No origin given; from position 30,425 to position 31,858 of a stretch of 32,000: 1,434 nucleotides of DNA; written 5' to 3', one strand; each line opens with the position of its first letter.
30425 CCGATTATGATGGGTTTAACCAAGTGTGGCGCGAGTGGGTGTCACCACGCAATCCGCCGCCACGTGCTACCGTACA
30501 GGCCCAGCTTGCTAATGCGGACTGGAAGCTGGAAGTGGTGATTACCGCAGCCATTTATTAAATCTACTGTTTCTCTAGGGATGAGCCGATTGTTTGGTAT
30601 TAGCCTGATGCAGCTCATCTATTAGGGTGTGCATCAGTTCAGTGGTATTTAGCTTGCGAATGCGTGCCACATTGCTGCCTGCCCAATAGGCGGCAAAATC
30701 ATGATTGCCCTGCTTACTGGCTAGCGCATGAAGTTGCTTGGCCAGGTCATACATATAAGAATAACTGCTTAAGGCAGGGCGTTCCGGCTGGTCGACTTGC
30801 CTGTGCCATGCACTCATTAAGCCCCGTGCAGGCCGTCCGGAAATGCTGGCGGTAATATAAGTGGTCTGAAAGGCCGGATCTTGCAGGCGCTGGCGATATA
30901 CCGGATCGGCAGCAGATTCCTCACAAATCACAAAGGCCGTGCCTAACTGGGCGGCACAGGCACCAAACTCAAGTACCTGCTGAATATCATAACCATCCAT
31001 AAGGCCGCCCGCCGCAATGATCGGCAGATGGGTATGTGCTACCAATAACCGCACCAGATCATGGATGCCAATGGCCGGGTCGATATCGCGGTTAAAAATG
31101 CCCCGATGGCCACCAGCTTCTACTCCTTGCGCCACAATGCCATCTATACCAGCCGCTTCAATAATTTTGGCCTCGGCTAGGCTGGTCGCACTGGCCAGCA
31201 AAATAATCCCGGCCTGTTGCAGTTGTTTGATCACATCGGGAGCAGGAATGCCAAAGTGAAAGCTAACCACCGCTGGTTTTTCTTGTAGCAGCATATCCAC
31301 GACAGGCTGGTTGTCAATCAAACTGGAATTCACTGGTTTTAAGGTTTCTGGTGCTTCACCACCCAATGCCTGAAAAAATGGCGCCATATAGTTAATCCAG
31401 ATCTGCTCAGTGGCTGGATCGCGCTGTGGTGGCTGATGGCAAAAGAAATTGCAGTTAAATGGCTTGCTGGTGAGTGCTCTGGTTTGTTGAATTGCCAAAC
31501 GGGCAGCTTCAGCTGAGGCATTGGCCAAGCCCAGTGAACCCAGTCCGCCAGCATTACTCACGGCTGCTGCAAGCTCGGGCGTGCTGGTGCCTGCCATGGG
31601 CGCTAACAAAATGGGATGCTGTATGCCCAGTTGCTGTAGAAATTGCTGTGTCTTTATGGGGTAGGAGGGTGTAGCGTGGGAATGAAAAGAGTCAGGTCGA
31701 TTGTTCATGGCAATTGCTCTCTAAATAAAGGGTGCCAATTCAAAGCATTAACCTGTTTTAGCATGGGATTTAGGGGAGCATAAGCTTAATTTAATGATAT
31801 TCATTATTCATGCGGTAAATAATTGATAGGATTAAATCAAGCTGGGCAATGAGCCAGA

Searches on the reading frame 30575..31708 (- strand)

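Call 67: search_protein_families(library=pfam, max_evalue=0.00001, proteins=[window:30575-31708:-])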
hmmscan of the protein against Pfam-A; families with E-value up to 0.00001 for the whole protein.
window:30575-31708:- (377 aa): 2 families
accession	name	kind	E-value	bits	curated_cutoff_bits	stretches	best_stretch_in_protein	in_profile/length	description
PF03060.21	NMO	-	3.6e-78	263.7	28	1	26-363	7-329/331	Nitronate monooxygenase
PF00478.31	IMPDH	-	4.2e-07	29.7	25.6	0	223-272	203-252/345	IMP dehydrogenase / GMP reductase domain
